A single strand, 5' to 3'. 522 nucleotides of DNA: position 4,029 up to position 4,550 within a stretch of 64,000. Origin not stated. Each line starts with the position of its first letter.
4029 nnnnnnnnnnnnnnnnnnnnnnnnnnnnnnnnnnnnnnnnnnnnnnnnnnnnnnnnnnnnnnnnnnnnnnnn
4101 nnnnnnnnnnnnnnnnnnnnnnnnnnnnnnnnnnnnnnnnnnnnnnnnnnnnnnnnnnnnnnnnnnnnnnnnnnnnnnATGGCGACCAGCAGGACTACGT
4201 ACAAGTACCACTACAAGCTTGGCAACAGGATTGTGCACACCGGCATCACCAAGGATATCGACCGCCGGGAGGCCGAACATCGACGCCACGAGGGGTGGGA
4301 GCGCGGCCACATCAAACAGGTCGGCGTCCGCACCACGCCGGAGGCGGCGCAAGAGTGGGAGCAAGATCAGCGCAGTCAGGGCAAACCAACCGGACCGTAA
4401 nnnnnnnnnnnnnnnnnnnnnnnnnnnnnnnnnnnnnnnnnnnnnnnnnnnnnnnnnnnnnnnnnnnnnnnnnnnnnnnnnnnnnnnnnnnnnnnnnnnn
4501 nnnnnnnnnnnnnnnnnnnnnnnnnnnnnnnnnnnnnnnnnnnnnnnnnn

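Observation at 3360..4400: Low-GC two-gene cassette (164-aa unknown + 73-aa GIY-YIG-like) next to the recombinase array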

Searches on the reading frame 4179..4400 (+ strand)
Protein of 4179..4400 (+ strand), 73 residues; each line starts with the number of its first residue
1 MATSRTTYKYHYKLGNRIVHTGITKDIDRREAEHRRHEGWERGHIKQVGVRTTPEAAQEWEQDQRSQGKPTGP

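Call 4: search_protein_families(library=pfam, proteins=[window:4179-4400:+], max_evalue=1)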
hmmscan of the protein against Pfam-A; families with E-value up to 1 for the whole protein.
window:4179-4400:+ (73 aa): 0 families

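Call 5: search_protein_families(library=padloc, proteins=[window:4179-4400:+], max_evalue=1)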
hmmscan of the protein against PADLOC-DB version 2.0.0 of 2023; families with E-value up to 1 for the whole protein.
window:4179-4400:+ (73 aa): 0 families

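Call 6: search_protein_families(library=ncbifam, proteins=[window:4179-4400:+], max_evalue=1)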
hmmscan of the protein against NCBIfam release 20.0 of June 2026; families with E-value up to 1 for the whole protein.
window:4179-4400:+ (73 aa): 0 families

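Call 8: find_homologous_proteins(query=window:4179-4400:+)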
Query window:4179-4400:+ (73 aa): 64 proteins with E <= 0.001 among 64 candidates.
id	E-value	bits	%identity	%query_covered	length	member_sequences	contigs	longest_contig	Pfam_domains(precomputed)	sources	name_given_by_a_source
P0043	3.3e-41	156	96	100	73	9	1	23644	-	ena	-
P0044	5.0e-40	152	82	100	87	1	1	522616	-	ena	-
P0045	5.8e-40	152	95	100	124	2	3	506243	-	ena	-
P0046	1.4e-38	147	89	100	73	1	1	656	-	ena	-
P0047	8.7e-37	142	88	100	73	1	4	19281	-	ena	-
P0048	9.7e-36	138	88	100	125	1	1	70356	-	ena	-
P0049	9.8e-36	138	86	100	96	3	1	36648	-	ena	-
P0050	5.9e-35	136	88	95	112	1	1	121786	-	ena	-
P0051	1.0e-34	135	82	99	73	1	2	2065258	-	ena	-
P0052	1.7e-34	134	84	100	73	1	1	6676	-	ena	-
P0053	6.1e-34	133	81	100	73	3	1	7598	-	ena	-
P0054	8.2e-34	132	81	100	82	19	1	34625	-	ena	-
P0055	1.0e-33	132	82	100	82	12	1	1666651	-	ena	-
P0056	6.7e-33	129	79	100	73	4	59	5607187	-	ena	-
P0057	1.0e-32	129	79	100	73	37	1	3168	-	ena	-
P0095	1.1e-25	107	69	97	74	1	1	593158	-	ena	-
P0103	8.1e-17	78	59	97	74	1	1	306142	-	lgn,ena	-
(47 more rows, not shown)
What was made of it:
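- On GIY-YIG nuclease superfamily (ORF-B): NCBI nevertheless names two homologs 'GIY-YIG nuclease family protein' (call 8).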

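Call 17: search_solved_structures(query=A2, max_evalue=10, show_alignments=3)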
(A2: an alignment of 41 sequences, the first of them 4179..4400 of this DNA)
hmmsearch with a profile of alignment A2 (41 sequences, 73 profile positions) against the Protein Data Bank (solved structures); distinct sequences matched with E-value up to 10: 1.
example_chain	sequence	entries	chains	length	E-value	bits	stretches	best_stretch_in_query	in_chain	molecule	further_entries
1zg2_A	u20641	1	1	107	0.092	15.8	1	19-66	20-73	Hypothetical UPF0213 protein BH0048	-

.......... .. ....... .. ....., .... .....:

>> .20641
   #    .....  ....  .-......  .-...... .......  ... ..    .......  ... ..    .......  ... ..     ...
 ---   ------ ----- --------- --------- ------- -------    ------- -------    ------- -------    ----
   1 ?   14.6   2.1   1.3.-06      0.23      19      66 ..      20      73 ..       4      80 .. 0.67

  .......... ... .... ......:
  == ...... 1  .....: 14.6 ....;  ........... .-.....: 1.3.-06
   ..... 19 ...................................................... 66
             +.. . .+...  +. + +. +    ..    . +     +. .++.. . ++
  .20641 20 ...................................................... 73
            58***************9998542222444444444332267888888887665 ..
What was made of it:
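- On GIY-YIG nuclease superfamily (ORF-B): It aligns with 'Y-T-G' of 1zg2 (call 17). The best PDB profile hit is E=0.09 (call 17).
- The only PDB sequence hit is UPF0213 1zg2 (call 17).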

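Call 19: find_encoding_contigs(protein=P0103, flank=6000, max_places=3)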
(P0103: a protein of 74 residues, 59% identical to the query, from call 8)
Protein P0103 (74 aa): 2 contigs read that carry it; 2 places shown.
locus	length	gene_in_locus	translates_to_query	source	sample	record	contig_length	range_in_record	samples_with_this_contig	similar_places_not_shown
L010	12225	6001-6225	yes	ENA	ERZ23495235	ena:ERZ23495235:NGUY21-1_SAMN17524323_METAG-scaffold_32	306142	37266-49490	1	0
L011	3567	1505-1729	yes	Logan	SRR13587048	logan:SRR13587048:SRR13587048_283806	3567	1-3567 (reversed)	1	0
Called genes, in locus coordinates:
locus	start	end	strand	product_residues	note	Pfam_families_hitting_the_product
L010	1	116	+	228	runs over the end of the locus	PF01121:CoaE, PF13238:AAA_18 (weak), PF13671:AAA_33 (weak)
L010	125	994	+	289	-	PF01078:Mg_chelatase (faint), PF07728:AAA_5, PF08406:CbbQ_C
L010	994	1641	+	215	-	PF00293:NUDIX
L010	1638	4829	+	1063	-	-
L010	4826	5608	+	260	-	PF12686:DUF3800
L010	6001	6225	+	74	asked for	-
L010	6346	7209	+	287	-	PF13091:PLDc_2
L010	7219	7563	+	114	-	PF19698:DUF6197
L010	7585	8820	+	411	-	PF02771:Acyl-CoA_dh_N, PF02770:Acyl-CoA_dh_M, PF00441:Acyl-CoA_dh_1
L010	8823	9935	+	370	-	PF02771:Acyl-CoA_dh_N, PF02770:Acyl-CoA_dh_M, PF00441:Acyl-CoA_dh_1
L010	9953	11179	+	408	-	PF02515:CoA_transf_3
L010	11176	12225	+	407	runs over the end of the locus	PF02515:CoA_transf_3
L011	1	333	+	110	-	?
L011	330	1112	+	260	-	PF12686:DUF3800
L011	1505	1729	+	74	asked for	-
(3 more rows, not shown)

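Call 20: find_encoding_contigs(protein=P0056, flank=6000, max_places=8)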
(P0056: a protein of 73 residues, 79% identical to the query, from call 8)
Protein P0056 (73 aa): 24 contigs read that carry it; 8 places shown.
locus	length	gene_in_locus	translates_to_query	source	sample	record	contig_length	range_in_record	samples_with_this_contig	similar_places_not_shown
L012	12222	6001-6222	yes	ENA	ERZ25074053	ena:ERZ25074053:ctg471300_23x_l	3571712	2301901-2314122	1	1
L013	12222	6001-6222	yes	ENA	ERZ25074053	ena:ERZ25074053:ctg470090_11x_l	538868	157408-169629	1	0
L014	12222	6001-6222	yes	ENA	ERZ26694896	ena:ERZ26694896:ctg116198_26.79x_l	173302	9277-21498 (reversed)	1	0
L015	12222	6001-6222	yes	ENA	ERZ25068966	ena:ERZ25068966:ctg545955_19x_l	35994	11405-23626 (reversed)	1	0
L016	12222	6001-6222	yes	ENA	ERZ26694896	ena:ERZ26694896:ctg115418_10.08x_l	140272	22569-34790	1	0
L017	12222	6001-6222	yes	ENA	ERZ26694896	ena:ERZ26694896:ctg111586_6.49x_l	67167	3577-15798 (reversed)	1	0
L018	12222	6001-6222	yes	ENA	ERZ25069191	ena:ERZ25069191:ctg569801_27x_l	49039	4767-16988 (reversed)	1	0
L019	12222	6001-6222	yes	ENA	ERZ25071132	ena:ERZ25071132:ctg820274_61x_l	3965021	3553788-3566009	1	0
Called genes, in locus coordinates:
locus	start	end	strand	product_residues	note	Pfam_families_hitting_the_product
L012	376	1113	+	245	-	-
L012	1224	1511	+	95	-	PF01936:NYN (weak)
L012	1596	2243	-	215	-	-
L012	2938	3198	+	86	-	-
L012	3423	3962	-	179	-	PF08808:RES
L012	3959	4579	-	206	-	-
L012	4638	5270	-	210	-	PF02431:Chalcone, PF16036:Chalcone_3 (faint), PF16035:Chalcone_2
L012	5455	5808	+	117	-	-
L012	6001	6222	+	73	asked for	-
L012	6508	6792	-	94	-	PF13560:HTH_31, PF12844:HTH_19, PF01381:HTH_3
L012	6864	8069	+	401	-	PF02720:DUF222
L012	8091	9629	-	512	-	PF09820:AAA-ATPase_like, PF08011:PDDEXK_9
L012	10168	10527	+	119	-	-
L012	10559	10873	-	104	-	PF21716:dnstrm_HI1420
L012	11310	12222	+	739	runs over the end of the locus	-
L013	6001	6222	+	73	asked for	-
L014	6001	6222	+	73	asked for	-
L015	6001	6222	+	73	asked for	-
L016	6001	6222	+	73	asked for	-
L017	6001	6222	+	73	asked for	-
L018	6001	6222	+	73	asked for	-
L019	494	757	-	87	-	-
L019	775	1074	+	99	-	-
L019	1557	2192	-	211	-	-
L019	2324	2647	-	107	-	-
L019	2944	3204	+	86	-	-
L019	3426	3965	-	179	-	PF08808:RES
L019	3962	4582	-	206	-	-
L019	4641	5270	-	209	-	PF02431:Chalcone, PF16035:Chalcone_2 (weak)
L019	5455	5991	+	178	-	-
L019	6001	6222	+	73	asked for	-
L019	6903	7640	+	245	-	-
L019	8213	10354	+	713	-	PF01568:Molydop_binding, PF12838:Fer4_7 (weak), PF13183:Fer4_8 (faint), PF13187:Fer4_9 (faint), PF13247:Fer4_11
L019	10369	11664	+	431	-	PF03916:NrfD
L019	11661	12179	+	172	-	PF11821:ActD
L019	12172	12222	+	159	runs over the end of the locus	PF13442:Cytochrome_CBB3, PF00034:Cytochrom_C (faint)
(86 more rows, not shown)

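Call 21: find_encoding_contigs(protein=P0095, flank=6000, max_places=3)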
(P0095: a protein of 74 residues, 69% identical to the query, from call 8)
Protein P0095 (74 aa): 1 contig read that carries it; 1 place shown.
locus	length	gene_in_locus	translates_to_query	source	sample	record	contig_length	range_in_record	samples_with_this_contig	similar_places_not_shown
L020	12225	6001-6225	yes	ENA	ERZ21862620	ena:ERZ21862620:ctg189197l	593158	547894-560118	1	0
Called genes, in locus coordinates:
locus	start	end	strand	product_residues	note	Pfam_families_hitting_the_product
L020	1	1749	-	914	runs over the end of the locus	PF00133:tRNA-synt_1, PF09334:tRNA-synt_1g, PF13603:tRNA-synt_1_2 (faint), PF09334:tRNA-synt_1g, PF08264:Anticodon_1, PF10458:Val_tRNA-synt_C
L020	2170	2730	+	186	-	PF01844:HNH, PF13395:HNH_4 (faint), PF14279:HNH_5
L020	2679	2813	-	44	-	-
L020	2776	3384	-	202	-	-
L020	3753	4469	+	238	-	PF00702:Hydrolase, PF13419:HAD_2, PF13242:Hydrolase_like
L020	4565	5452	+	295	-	PF18863:AbiJ_NTD4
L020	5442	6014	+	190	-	-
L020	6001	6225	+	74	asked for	-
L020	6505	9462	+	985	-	PF00041:fn3 (faint), PF02393:US22 (faint), PF01436:NHL, PF08450:SGL (weak), PF01436:NHL, PF01436:NHL, PF17170:DUF5128 (weak), PF01436:NHL, +7 more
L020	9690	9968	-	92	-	PF13635:DUF4143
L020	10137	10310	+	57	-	-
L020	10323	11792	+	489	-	PF00478:IMPDH, PF00571:CBS, PF03060:NMO, PF00977:His_biosynth (weak), PF01070:FMN_dh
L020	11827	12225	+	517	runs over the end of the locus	PF00117:GATase, PF07722:Peptidase_C26, PF02540:NAD_synthase, PF03054:tRNA_Me_trans (faint), PF06508:QueC (faint), PF00958:GMP_synt_C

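Call 26: predict_structure(alignment_id=A2)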
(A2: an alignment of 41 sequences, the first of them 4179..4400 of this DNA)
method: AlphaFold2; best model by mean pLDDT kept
length: 73 residues; sequences in the alignment: 41
mean_pLDDT: 84.7   pTM: 0.67
mean pLDDT of the five models: 84.7, 82.8, 81.1, 79.8, 75.5
residues with pLDDT >= 90: 18; 70-90: 48; 50-70: 5; < 50: 2
segments of 3 or more residues with pLDDT < 50: none
pLDDT, mean of each block of 10 residues (from residue 1): 71 89 90 88 89 87 86 64
secondary structure, 60 per line:
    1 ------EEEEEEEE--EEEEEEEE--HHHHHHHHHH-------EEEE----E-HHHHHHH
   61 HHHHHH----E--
elements in order: E7-14 E17-24 H27-36 E44-47 H54-66
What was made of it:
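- On GIY-YIG nuclease superfamily (ORF-B): The AF2 model has E7-14, E17-24, H27-36, E44-47 and H54-66 with pLDDT 84.7 (call 26).
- Fold of ORF-B: the AF2 model is beta-beta-alpha-beta-alpha with pLDDT 84.7 (call 26).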

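Call 30: fold_search(model_id=the predicted structure, library=pdb)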
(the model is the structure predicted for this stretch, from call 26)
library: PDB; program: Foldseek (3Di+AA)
matches with E <= 10: 33; with E <= 0.001: 0
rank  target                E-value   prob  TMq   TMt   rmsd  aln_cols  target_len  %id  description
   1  1yd3                  5.4e-01  0.75  0.59  0.50   3.4        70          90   13  Crystal structure of the GIY-YIG N-terminal endonuclease domain of UvrC from Thermotoga maritima: Point mutant Y43F boun (released 2005-03-01)
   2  1yd4                  7.0e-01  0.69  0.59  0.51   3.3        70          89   13  Crystal structure of the GIY-YIG N-terminal endonuclease domain of UvrC from Thermotoga maritima: Point mutant Y29F boun (released 2005-03-01)
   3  1yd2                  7.0e-01  0.66  0.59  0.50   3.4        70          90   11  Crystal structure of the GIY-YIG N-terminal endonuclease domain of UvrC from Thermotoga maritima: Point mutant Y19F boun (released 2005-03-01)
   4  1yd5                  8.0e-01  0.60  0.58  0.50   3.3        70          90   14  Crystal structure of the GIY-YIG N-terminal endonuclease domain of UvrC from Thermotoga maritima: Point mutant N88A boun (released 2005-03-01)
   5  1ycz                  1.1e+00  0.57  0.59  0.51   3.3        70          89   13  Crystal structure of the GIY-YIG N-terminal endonuclease domain of UvrC from Thermotoga maritima (released 2005-03-01)
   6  8qb1_C                1.6e+00  0.11  0.26  0.23   3.1        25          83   24  C-terminal domain of mirolase from Tannerella forsythia (released 2024-02-28)
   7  8qb1_A                1.6e+00  0.11  0.26  0.22   3.1        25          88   24  C-terminal domain of mirolase from Tannerella forsythia (released 2024-02-28)
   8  2vvf_A                3.6e+00  0.03  0.24  0.09  14.1        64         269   19  Crystal structure of the major capsid protein P2 from Bacteriophage PM2 (released 2008-09-16)
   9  6r4m_B                3.9e+00  0.04  0.24  0.13  11.8        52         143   13  Crystal structure of S. cerevisia Niemann-Pick type C protein NPC2 (released 2019-09-25)
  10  8g9t_A                4.1e+00  0.06  0.35  0.35   5.7        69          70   19  Exploiting Activation and Inactivation Mechanisms in Type I-C CRISPR-Cas3 for Genome Editing Applications (released 2024-03-06)
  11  5zk6                  4.1e+00  0.03  0.25  0.08  11.3        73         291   14  Crystal structure of RimK complexed with RpsF (released 2019-03-27)
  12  9a54_A                4.4e+00  0.05  0.31  0.05  12.8        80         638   11  Integrative model of GYRB-GYRA by crosslinking MS and deep learning (released 2024-09-18)
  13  5kho_B                4.7e+00  0.07  0.34  0.27   4.8        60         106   13  Rasip1 RA domain in complex with Rap1B (released 2016-10-19)
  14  8hjj_A                5.4e+00  0.06  0.36  0.36   5.4        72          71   21  Anti-CRISPR protein AcrIC9 (released 2023-09-13)
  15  4iit_B                5.7e+00  0.05  0.34  0.37   5.9        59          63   19  The Phenylacetyl-CoA monooxygenase PaaABC subcomplex with phenylacetyl-CoA (released 2013-11-06)
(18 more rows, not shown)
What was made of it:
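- On GIY-YIG nuclease superfamily (ORF-B): The top five Foldseek hits are the UvrC GIY-YIG domain, TM 0.59 (call 30).
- The top five Foldseek hits are the UvrC GIY-YIG domain (call 30).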

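Call 40: search_protein_families(library=pfam, proteins=[L020:4565-5452:+], max_evalue=0.1)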
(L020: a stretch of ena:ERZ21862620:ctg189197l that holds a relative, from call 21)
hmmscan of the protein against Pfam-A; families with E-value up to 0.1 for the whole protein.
L020:4565-5452:+ (295 aa): 5 families
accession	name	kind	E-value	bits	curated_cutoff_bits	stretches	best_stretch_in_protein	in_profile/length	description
PF18863.6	AbiJ_NTD4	-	1.5e-19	71.4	34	1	6-174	2-151/152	AbiJ N-terminal domain 4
PF20379.3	DUF6674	-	0.00078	19.6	28.5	1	166-231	139-201/251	Family of unknown function (DUF6674)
PF05929.16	Phage_GPO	-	0.0084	16.2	33.6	1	164-251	156-243/268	Phage capsid scaffolding protein (GPO) serine peptidase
PF14355.11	Abi_C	-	0.029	14.9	24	0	252-286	48-82/83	Abortive infection C-terminus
PF05523.17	FdtA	-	0.065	13.5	23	0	79-129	73-123/131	WxcM-like, C-terminal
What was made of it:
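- An AbiJ_NTD4 protein with a sub-threshold Abi_C hit (E 0.029, 14.9 bits vs cut-off 24) lies just upstream in L020 (calls 21, 40).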

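Call 44: find_related_loci(query=A2, collection=viral_contigs, flank=5000)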
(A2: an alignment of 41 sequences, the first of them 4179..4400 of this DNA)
Query A2 (73 aa) in viral_contigs; peptide patterns used: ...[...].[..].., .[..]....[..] (x = any residue, [..] = any of these).
91 stretches matched a pattern; 1 encode a relative of the query (tblastn E <= 1e-3); 1 distinct loci.
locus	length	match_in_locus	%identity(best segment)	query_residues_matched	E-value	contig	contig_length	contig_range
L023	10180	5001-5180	38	3-62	1e-7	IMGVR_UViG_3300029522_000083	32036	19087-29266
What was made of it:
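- Tried and rejected: The viral contig scan for ORF-B gave one weak hit (call 44).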

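Call 45: find_related_loci(query=A2, collection=genome_contigs, flank=5000)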
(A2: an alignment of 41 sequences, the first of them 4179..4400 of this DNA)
Query A2 (73 aa) in genome_contigs; peptide patterns used: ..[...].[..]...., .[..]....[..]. (x = any residue, [..] = any of these).
194 stretches matched a pattern; 141 encode a relative of the query (tblastn E <= 1e-3); the best 80 are kept; 80 distinct loci.
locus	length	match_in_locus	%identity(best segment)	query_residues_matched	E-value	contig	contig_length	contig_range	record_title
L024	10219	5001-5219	82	1-73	1e-38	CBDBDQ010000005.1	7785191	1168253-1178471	MAG: Spirochaetia bacterium isolate f652f7ba-8847-4161-9e61-b7674eda2487 genome assembly, contig: contig_5, whole genome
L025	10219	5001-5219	81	1-73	1e-37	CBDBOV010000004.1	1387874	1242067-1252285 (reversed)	MAG: Spirochaetia bacterium isolate 68d78d2d-8fbf-4242-a4cd-80a334438824 genome assembly, contig: contig_4, whole genome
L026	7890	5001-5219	75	1-73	1e-35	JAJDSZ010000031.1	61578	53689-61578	MAG: Pseudomonadales bacterium isolate jk18x11bins.34 k141_916337, whole genome shotgun sequence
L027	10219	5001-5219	79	1-73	2e-35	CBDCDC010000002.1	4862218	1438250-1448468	MAG: Candidatus Latescibacterota bacterium isolate a5674b02-4162-4bfe-8498-4cf7be1abab7 genome assembly, contig: contig_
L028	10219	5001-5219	79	1-73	2e-35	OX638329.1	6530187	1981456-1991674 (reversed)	MAG: uncultured Latescibacteria bacterium isolate 03e23b1f-02ed-4bf0-8d8f-a367d3d93791 genome assembly, chromosome: 1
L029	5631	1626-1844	78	1-73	4e-35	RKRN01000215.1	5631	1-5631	MAG: Candidatus Latescibacterota bacterium isolate PNGco_C_bin1 scaffold_3349, whole genome shotgun sequence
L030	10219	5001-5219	77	1-73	6e-35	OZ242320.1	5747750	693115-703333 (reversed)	MAG: Candidatus Latescibacterota bacterium isolate 06f19266-885c-4d39-bf7e-e57a8b9e9c03 genome assembly, chromosome: 1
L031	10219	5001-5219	78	1-73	5e-35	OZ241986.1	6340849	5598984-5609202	MAG: Candidatus Latescibacterota bacterium isolate 0d522d25-140f-41b3-910f-d932058e053c genome assembly, chromosome: 1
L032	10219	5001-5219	78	1-73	5e-35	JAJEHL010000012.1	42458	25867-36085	MAG: Candidatus Latescibacterota bacterium isolate p16x60bins.49 k141_183199, whole genome shotgun sequence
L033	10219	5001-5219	77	1-73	5e-35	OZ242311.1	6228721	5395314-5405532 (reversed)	MAG: Candidatus Latescibacterota bacterium isolate bccf755e-c1ee-4055-8c2e-878efcd7d1d4 genome assembly, chromosome: 1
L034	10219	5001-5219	78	1-73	5e-35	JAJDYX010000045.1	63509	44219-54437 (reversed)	MAG: Candidatus Latescibacterota bacterium isolate jk18x34bins.57 k141_139545, whole genome shotgun sequence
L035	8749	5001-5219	77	1-73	2e-34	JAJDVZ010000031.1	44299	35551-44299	MAG: Candidatus Latescibacterota bacterium isolate jk18x22bins.75 k141_422558, whole genome shotgun sequence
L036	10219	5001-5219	78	1-73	1e-34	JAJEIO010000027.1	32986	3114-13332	MAG: Candidatus Latescibacterota bacterium isolate p16x65bins.25 k141_754316, whole genome shotgun sequence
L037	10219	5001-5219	77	1-73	4e-34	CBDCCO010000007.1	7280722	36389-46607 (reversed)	MAG: Vicinamibacterales bacterium isolate 33854e28-373d-43bf-a5c3-6fc065bbcf3f genome assembly, contig: contig_7, whole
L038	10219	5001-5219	74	1-73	3e-34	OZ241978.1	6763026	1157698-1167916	MAG: Vicinamibacterales bacterium isolate 51a24197-77cf-4160-b0f1-11ac4e34766b genome assembly, chromosome: 1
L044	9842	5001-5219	75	1-73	3e-33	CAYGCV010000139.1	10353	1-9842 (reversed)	MAG TPA_asm: uncultured Vicinamibacteraceae bacterium isolate ERP110561_co1_67 genome assembly, contig: NODE_4095_length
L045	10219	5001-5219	78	1-73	4e-34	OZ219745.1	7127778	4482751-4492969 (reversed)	MAG: Vicinamibacterales bacterium isolate d5a9b4ee-eb88-4731-bb2c-80bf662b4d04 genome assembly, chromosome: 2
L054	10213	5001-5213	69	1-71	1e-29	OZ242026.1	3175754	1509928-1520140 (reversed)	MAG: Nitrospirales bacterium isolate ad4af3c8-44ab-4a5f-8523-14f9326d4af7 genome assembly, chromosome: 1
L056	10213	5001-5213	69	1-71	6e-29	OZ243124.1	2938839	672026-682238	MAG: Nitrospirales bacterium isolate 0e0ef677-6dc8-49ba-883f-7fd47c8f42f7 genome assembly, chromosome: 1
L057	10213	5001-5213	66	1-71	2e-28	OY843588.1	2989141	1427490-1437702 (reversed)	MAG: Nitrospirales bacterium isolate 9819de21-22ad-4990-9a47-e653be90bc7c genome assembly, chromosome: 1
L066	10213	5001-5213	62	1-71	6e-27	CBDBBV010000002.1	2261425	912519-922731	MAG: Candidatus Poriferihabitaceae bacterium isolate 5b072e45-acb3-4fca-92ff-a6e516b598c6 genome assembly, contig: conti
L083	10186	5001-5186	59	1-64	5e-22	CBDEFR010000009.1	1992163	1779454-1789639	MAG: Paracoccaceae bacterium isolate db516e36-ecb8-4310-aa55-834584afd9cf genome assembly, contig: contig_9, whole genom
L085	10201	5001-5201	63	5-71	7e-22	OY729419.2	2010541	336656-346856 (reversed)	MAG: Pseudomonadales bacterium isolate c5c9f45e-28c9-4f0a-806d-e61ce6d83dd2 genome assembly, chromosome: 1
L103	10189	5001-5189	58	1-65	1e-19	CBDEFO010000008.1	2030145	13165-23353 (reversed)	MAG: Candidatus Latescibacterota bacterium isolate a4066e80-b4ac-45ed-9db6-0889b3e81570 genome assembly, contig: contig_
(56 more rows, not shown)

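Call 50: search_protein_families(library=pfam, alignment_id=A4, max_evalue=0.00001)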
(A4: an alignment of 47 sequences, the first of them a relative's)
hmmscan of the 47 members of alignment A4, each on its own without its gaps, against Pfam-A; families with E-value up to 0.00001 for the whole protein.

A. member 1, L025:3732-4937:+ (401 aa): 2 families
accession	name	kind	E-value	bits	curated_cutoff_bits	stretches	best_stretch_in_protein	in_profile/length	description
PF02779.29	Transket_pyr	-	1.5e-39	135.8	27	1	83-247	3-173/174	Transketolase, pyrimidine binding domain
PF02780.25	Transketolase_C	-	3.6e-33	114.6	25.9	1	264-384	1-124/124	Transketolase, C-terminal domain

B. families by the number of members that match (of 47 scanned): 63 families (the first 25 are shown)
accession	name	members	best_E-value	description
PF13304.12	AAA_21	4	5.6e-17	AAA domain, putative AbiEii toxin, Type IV TA system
PF00515.34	TPR_1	3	1.6e-128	Tetratricopeptide repeat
PF13414.12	TPR_11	3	9.3e-116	TPR repeat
PF07719.23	TPR_2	3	7.8e-112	Tetratricopeptide repeat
PF13181.12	TPR_8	3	2.3e-83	Tetratricopeptide repeat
PF13431.12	TPR_17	3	1.4e-79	Tetratricopeptide repeat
PF13424.12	TPR_12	3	1.3e-59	Tetratricopeptide repeat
PF13432.12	TPR_16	3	4.9e-58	Tetratricopeptide repeat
PF13371.12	TPR_9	3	2.4e-57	Tetratricopeptide repeat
PF13428.12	TPR_14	3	1.3e-46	Tetratricopeptide repeat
PF14559.12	TPR_19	3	4.4e-32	Tetratricopeptide repeat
PF13174.12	TPR_6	3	1.1e-22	Tetratricopeptide repeat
PF13374.12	TPR_10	3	3.8e-22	Tetratricopeptide repeat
PF00903.31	Glyoxalase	3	1.2e-20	Glyoxalase/Bleomycin resistance protein/Dioxygenase superfamily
PF03704.23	BTAD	3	6.7e-12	Bacterial transcriptional activator domain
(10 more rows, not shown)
